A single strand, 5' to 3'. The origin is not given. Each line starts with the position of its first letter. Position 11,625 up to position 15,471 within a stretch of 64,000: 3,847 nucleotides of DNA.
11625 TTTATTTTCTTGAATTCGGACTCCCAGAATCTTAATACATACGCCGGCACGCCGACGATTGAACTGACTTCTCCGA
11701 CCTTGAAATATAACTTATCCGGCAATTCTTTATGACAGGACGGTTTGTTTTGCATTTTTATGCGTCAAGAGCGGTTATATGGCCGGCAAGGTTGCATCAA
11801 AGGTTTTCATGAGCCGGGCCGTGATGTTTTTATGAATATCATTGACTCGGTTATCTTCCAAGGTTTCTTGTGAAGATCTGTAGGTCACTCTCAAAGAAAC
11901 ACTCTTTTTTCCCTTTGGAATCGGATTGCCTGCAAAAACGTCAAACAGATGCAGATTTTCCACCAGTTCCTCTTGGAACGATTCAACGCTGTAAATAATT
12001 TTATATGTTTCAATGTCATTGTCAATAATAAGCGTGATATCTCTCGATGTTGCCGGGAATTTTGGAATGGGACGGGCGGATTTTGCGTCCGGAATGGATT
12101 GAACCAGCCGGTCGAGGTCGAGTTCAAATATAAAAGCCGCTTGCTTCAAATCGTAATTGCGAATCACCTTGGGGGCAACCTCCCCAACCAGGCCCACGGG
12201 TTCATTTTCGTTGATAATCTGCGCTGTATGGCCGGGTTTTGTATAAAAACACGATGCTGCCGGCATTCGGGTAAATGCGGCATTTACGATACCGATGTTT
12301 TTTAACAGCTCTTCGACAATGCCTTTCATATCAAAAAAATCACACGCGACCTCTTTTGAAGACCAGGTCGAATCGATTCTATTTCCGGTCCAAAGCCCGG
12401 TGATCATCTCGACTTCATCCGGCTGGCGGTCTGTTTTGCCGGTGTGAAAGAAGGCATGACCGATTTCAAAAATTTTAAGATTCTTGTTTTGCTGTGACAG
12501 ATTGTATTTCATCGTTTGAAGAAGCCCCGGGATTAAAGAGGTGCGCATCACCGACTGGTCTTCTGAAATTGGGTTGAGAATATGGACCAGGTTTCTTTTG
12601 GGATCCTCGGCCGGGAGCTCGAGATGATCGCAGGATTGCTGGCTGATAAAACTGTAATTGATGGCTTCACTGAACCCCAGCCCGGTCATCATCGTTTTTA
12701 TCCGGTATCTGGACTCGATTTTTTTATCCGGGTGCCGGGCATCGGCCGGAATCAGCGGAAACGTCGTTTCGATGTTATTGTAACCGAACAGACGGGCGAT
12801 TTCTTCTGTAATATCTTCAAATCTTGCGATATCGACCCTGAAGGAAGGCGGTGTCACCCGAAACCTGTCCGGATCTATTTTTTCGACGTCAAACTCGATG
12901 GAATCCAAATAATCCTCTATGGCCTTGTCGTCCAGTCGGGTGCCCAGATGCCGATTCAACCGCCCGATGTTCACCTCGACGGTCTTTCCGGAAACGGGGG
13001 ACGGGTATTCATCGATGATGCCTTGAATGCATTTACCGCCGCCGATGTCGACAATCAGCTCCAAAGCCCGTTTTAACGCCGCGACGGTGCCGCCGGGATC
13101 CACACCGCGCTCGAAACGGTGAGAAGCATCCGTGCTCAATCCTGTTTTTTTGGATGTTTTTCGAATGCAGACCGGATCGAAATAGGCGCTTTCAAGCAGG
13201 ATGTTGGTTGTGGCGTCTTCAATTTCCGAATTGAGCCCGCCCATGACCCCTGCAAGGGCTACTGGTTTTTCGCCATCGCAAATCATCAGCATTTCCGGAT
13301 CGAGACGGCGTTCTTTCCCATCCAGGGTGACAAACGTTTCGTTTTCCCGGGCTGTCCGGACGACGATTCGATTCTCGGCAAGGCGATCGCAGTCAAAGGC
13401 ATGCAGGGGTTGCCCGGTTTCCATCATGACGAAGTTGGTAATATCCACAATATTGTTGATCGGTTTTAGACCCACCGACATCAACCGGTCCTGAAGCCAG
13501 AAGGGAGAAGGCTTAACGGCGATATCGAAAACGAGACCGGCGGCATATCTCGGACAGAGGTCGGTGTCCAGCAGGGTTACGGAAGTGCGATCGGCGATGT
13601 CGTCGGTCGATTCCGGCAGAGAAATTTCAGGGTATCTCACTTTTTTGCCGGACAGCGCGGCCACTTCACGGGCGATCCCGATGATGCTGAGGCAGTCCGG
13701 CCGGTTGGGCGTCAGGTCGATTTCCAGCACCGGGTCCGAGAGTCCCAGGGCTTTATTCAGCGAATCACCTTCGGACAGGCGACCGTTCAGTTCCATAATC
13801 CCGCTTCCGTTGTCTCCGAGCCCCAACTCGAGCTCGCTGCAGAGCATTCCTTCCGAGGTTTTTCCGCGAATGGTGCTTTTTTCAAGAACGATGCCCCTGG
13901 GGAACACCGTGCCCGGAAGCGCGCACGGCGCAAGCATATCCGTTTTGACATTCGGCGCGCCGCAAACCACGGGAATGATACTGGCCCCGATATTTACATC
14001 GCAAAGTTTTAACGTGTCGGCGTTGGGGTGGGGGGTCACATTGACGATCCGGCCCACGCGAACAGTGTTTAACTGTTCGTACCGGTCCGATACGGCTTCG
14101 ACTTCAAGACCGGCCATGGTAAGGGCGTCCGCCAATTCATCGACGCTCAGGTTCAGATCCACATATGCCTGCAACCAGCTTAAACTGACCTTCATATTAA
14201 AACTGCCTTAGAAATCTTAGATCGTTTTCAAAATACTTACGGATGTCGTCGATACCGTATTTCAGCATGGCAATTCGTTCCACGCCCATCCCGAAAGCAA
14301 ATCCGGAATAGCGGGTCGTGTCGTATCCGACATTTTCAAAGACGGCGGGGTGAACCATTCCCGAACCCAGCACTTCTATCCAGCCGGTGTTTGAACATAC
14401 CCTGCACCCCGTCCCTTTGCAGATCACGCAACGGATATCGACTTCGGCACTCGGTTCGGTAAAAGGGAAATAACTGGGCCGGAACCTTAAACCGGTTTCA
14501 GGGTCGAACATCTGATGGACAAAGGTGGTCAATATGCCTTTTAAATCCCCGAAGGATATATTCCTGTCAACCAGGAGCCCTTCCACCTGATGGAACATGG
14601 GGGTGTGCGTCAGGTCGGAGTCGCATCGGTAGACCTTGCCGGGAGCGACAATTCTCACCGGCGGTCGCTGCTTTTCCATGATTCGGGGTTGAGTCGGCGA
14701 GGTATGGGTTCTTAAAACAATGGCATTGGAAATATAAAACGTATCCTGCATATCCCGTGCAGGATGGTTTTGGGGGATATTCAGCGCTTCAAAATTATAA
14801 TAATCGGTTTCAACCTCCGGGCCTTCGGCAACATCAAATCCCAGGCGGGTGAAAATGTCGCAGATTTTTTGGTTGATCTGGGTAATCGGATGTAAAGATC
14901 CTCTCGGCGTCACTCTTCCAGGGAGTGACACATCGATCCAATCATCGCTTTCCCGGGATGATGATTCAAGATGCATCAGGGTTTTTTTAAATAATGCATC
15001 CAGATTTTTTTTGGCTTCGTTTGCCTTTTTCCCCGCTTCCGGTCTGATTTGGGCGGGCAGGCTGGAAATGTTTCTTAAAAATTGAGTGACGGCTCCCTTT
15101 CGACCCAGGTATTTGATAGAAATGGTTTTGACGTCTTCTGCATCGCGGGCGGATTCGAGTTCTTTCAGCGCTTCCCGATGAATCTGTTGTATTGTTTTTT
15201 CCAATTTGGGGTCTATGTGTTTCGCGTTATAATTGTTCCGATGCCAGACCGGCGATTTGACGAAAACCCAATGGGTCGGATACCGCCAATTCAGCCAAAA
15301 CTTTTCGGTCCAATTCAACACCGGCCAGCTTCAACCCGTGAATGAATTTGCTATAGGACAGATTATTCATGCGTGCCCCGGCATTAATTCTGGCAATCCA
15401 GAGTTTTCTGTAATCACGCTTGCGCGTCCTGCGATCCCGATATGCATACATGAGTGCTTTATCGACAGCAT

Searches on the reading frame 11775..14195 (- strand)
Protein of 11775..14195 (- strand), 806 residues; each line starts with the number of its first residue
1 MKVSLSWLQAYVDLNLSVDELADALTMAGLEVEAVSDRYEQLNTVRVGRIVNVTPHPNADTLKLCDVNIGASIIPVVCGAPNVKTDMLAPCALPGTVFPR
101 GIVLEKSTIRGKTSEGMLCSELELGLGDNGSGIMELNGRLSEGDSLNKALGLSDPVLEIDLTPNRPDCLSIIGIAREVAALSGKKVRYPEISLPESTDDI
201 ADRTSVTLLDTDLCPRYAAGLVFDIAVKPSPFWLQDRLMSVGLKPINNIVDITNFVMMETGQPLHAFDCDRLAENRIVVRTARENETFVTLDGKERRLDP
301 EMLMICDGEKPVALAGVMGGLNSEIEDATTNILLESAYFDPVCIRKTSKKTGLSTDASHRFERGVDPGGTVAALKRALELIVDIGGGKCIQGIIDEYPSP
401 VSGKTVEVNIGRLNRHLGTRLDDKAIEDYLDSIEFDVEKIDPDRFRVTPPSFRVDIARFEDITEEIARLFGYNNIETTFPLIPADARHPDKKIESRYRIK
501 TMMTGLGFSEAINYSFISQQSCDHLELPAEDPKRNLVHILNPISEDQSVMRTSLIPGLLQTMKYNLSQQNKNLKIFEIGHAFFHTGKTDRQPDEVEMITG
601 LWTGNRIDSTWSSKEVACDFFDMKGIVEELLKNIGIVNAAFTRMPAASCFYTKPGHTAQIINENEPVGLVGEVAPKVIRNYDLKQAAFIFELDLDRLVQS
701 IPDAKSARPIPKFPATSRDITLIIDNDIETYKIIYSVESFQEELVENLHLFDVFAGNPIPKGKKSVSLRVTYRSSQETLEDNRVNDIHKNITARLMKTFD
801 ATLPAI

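Call 66: search_protein_families(library=pfam, max_evalue=0.00001, proteins=[window:11775-14195:-])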
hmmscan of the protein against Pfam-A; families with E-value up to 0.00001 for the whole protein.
window:11775-14195:- (806 aa): 5 families
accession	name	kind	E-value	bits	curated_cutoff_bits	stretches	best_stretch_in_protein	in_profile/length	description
PF03483.22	B3_4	-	1e-72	243.8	29.3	1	214-386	2-174/174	B3/4 domain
PF17759.6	tRNA_synthFbeta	-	6.3e-68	228.9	22.4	1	475-694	1-214/214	Phenylalanyl tRNA synthetase beta chain CLM domain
PF03147.19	FDX-ACB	-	2.9e-26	92.2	31.1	1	711-803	1-93/94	Ferredoxin-fold anticodon binding domain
PF03484.21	B5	-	9.1e-22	77.5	28.6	1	406-472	1-67/67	tRNA synthetase B5 domain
PF01588.26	tRNA_bind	-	4.7e-15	55.9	27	1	45-144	1-95/96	Putative tRNA binding domain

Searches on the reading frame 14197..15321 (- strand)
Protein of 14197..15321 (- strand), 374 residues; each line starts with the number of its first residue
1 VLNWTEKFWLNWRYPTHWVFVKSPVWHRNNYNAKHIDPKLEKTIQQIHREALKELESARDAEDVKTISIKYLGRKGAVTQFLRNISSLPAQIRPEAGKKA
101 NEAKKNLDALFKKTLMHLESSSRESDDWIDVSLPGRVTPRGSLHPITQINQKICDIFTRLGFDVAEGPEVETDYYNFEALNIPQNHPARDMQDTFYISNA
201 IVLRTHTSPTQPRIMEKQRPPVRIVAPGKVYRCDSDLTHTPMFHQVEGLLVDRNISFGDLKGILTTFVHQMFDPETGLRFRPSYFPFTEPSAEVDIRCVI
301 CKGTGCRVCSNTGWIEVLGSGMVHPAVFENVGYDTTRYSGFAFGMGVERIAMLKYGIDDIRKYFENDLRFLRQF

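Call 66: search_protein_families(library=pfam, max_evalue=0.00001, proteins=[window:14197-15321:-])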
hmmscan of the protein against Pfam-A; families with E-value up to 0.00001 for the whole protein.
window:14197-15321:- (374 aa): 2 families
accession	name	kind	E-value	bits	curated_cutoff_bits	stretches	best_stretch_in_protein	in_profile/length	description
PF01409.25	tRNA-synt_2d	-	1.6e-105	352.5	19.8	1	129-374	2-246/246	tRNA synthetases class II core domain (F)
PF02912.23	Phe_tRNA-synt_N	-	1.1e-14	54.6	22.3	1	60-123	2-65/69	Aminoacyl tRNA synthetase class II, N-terminal domain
